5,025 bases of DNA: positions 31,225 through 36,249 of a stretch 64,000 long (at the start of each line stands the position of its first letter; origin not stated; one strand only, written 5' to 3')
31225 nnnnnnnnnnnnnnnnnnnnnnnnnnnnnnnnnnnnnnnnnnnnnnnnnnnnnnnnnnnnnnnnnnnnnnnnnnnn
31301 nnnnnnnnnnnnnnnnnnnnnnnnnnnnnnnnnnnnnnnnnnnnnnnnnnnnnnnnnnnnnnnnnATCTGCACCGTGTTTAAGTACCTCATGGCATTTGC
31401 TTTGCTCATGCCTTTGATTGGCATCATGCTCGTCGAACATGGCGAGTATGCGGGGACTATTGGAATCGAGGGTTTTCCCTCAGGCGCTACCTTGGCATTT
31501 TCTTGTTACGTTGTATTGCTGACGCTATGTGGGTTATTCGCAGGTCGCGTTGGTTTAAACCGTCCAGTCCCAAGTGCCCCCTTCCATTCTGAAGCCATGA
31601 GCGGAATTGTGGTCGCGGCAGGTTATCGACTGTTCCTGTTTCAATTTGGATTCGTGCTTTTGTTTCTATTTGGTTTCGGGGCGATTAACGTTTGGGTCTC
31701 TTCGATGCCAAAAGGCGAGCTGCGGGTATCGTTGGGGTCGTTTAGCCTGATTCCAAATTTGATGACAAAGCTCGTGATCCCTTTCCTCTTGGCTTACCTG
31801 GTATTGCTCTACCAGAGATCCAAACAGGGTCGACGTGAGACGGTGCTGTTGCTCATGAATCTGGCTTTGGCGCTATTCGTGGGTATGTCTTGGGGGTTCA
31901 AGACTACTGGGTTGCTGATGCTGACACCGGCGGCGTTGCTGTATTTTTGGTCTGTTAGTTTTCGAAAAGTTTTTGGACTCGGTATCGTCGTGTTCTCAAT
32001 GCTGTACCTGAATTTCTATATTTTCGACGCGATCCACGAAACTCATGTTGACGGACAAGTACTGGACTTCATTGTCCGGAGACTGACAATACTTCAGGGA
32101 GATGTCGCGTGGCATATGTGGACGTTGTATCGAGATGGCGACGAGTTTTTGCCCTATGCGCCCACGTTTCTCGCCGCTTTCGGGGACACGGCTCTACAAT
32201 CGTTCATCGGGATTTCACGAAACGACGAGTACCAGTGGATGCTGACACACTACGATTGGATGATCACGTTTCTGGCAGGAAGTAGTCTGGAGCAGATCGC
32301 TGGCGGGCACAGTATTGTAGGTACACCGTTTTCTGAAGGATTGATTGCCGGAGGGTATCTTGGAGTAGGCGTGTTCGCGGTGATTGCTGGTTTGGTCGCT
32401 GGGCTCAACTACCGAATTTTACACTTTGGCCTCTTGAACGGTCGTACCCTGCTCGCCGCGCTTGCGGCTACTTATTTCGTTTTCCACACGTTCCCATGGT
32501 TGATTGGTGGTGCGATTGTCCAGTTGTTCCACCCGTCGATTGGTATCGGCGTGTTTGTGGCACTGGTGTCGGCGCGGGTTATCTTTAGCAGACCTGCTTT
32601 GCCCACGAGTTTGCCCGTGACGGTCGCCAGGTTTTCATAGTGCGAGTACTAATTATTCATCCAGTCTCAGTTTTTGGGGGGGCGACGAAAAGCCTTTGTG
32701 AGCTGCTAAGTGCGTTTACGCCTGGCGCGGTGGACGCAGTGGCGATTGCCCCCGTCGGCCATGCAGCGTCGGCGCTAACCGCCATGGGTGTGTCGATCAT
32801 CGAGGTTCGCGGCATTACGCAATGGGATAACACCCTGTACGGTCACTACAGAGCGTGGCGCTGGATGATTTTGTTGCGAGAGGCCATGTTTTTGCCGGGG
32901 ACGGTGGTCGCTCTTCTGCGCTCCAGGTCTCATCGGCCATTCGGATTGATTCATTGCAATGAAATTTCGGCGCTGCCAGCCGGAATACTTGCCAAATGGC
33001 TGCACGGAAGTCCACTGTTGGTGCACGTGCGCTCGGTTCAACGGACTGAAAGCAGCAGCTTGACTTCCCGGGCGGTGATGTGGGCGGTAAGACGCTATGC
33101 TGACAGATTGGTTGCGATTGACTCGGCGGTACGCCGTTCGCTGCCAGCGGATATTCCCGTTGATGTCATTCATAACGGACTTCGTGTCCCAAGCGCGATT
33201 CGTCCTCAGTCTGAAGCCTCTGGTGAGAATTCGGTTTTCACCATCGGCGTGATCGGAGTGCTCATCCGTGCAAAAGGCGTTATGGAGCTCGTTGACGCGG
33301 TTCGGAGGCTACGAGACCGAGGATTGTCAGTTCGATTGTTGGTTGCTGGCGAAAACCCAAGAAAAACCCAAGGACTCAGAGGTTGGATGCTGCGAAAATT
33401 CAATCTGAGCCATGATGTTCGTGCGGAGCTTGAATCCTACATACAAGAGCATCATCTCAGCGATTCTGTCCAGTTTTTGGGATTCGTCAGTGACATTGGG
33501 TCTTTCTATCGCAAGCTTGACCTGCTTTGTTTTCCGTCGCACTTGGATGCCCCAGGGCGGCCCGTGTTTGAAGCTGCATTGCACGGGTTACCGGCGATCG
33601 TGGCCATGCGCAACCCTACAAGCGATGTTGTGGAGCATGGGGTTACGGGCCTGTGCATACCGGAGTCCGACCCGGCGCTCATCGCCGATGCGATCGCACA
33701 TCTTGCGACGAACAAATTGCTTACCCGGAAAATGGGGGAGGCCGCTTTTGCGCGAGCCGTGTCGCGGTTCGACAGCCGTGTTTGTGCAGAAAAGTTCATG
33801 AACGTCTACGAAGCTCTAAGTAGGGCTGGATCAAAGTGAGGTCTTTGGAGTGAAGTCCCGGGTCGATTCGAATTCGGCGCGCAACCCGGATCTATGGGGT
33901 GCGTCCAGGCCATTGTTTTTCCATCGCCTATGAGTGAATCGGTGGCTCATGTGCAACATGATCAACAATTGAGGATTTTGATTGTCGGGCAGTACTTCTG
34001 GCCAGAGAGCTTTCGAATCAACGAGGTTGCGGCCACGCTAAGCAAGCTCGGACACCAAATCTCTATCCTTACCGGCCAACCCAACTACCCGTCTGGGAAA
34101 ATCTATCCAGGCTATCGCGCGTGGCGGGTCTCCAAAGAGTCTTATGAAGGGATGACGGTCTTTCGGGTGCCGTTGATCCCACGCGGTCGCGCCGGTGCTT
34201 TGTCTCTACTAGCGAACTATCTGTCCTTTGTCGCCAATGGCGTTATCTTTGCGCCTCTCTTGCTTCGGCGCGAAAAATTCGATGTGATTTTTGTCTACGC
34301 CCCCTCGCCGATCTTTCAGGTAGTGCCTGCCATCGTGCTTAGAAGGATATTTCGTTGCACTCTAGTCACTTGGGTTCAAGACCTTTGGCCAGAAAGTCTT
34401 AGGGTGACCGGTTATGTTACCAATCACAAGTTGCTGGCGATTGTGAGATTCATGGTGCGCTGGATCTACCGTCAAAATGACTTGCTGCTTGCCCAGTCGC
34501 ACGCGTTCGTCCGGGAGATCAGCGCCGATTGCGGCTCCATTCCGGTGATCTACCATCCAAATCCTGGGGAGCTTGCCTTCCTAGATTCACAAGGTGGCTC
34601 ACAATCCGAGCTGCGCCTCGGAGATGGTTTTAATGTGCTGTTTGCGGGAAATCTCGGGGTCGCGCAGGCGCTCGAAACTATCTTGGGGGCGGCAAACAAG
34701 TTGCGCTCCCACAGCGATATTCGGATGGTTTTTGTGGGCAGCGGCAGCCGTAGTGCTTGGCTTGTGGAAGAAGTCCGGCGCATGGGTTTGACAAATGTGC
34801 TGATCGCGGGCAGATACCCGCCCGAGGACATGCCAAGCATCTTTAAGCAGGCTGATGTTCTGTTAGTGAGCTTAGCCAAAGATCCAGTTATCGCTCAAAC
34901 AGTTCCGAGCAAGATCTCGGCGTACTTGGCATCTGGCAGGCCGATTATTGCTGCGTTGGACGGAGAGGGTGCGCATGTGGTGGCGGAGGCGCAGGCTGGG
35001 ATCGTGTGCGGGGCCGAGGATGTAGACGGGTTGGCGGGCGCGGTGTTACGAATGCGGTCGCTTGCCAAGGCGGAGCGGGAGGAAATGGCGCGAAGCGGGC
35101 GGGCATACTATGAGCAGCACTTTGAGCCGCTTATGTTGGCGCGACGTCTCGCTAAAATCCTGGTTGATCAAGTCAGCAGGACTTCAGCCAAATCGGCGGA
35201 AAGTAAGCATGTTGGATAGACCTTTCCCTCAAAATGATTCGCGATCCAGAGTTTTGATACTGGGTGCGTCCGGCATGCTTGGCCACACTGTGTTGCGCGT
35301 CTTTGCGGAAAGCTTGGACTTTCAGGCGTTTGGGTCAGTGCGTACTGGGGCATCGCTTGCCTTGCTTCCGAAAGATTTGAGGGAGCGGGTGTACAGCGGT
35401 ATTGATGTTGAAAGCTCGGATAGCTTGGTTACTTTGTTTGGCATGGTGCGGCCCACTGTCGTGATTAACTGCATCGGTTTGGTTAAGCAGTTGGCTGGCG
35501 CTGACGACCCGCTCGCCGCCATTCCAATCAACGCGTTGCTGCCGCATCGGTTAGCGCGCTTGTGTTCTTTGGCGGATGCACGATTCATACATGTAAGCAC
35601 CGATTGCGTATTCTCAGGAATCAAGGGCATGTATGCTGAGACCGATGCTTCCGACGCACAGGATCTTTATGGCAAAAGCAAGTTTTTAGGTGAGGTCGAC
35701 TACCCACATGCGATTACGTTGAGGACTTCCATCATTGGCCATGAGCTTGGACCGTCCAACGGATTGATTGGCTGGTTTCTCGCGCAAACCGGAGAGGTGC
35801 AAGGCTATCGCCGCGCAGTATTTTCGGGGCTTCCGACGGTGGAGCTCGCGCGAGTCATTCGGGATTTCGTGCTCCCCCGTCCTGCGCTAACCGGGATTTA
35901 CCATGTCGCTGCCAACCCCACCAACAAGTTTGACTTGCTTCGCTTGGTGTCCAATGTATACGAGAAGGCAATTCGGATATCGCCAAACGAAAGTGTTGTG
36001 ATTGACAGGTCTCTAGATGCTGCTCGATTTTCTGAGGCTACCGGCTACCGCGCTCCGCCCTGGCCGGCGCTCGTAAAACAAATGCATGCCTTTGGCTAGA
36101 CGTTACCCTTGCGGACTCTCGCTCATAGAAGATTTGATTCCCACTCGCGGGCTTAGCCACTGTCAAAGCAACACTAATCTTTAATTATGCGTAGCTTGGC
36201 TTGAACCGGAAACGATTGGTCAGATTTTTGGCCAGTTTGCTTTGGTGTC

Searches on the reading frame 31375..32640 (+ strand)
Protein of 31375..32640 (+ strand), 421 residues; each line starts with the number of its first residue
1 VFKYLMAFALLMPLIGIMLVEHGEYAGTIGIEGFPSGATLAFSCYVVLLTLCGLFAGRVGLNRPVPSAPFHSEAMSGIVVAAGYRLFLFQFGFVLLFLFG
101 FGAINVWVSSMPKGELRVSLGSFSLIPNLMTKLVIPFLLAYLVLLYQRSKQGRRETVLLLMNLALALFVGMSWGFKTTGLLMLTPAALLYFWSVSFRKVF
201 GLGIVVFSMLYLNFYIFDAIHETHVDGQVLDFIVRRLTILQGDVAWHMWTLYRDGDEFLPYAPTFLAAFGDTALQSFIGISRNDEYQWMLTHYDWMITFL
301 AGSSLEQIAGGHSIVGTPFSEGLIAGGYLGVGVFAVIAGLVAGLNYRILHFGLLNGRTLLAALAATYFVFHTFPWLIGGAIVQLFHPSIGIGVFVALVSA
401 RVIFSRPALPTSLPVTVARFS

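Call 35: search_protein_families(library=pfam, proteins=[window:31375-32640:+], max_evalue=0.001)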
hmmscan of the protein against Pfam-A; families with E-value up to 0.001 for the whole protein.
window:31375-32640:+ (421 aa): 0 families

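Call 39: search_protein_families(library=ncbifam, proteins=[window:31375-32640:+], max_evalue=0.00001)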
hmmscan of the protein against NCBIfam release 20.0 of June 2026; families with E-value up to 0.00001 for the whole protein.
window:31375-32640:+ (421 aa): 1 family
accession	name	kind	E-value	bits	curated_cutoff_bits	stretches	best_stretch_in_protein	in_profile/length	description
TIGR04370.1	glyco_rpt_poly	subfamily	6.1e-09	35.3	40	1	42-373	49-372/396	oligosaccharide repeat unit polymerase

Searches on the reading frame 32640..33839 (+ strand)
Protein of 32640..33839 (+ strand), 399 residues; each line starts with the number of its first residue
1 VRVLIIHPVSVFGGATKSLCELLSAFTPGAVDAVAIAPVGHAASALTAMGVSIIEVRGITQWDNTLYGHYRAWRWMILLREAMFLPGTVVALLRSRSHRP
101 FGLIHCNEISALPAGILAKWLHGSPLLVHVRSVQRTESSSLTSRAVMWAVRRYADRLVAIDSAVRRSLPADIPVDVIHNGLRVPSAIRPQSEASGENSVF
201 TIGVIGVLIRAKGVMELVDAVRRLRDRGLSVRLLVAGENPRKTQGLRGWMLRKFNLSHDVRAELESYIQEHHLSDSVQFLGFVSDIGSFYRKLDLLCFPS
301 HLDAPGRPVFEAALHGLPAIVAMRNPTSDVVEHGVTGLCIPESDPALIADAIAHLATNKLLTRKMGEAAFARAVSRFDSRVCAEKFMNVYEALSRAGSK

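Call 35: search_protein_families(library=pfam, proteins=[window:32640-33839:+], max_evalue=0.001)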
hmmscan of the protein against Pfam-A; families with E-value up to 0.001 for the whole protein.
window:32640-33839:+ (399 aa): 5 families
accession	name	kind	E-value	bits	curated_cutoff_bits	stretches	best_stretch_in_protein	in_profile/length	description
PF00534.26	Glycos_transf_1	-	1.3e-26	93.6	26.4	1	200-370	16-170/172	Glycosyl transferases group 1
PF13692.12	Glyco_trans_1_4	-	1.7e-23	83.9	27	1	201-358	3-142/142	Glycosyl transferases group 1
PF13579.12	Glyco_trans_4_4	-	3.5e-06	27.9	29.7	1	13-179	1-157/158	Glycosyl transferase 4-like domain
PF13439.12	Glyco_transf_4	-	2.3e-05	25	28.5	1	77-181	49-166/170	Glycosyltransferase Family 4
PF20706.3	GT4-conflict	-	0.00063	19.3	26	0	152-322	145-311/385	Family 4 Glycosyltransferase in conflict systems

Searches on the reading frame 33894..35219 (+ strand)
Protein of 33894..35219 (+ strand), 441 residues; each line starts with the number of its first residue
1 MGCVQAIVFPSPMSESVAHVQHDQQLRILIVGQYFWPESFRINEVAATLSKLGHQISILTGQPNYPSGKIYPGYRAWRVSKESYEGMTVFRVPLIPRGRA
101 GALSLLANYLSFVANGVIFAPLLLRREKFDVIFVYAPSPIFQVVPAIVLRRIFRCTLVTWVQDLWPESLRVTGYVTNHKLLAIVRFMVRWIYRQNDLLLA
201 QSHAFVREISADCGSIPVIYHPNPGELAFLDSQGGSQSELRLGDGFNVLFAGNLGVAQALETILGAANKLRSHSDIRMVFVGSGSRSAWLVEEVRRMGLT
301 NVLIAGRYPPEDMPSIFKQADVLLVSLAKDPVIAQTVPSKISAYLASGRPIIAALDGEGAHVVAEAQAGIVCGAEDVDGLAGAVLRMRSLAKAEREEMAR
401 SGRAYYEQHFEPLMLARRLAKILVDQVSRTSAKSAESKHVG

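Call 38: search_protein_families(library=pfam, proteins=[window:33894-35219:+], max_evalue=0.001)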
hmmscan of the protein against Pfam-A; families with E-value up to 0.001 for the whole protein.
window:33894-35219:+ (441 aa): 5 families
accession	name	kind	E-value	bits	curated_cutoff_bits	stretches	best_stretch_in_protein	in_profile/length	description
PF13692.12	Glyco_trans_1_4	-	3.6e-17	63.4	27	1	247-387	3-139/142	Glycosyl transferases group 1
PF00534.26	Glycos_transf_1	-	4.8e-14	52.7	26.4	1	244-403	14-170/172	Glycosyl transferases group 1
PF13579.12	Glyco_trans_4_4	-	9e-13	49.3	29.7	1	41-211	6-144/158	Glycosyl transferase 4-like domain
PF13439.12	Glyco_transf_4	-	9.8e-07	29.4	28.5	1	43-220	9-163/170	Glycosyltransferase Family 4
PF13524.12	Glyco_trans_1_2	-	0.00017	22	25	1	270-410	9-133/144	Glycosyl transferase-like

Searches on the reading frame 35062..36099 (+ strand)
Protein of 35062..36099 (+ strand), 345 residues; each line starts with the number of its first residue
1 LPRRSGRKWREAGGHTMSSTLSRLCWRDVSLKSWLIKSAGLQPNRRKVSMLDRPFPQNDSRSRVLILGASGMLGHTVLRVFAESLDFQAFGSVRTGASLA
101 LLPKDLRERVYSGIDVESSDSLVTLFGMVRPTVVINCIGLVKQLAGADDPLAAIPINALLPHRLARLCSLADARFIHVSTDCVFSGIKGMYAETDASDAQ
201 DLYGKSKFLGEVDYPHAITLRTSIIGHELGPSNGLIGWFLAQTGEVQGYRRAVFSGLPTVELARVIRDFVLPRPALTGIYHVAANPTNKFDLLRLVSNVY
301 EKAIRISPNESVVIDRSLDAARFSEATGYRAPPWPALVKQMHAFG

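Call 38: search_protein_families(library=pfam, proteins=[window:35062-36099:+], max_evalue=0.001)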
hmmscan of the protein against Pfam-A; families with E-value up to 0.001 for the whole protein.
window:35062-36099:+ (345 aa): 3 families
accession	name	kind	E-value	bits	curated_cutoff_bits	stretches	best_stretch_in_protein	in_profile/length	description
PF04321.23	RmlD_sub_bind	-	4e-23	82.4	27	1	63-308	2-240/287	RmlD substrate binding domain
PF01370.27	Epimerase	-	1e-11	45.1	20.9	1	64-211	1-150/240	NAD dependent epimerase/dehydratase family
PF16363.11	GDP_Man_Dehyd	-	0.00049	20.1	27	1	111-211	56-161/332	GDP-mannose 4,6 dehydratase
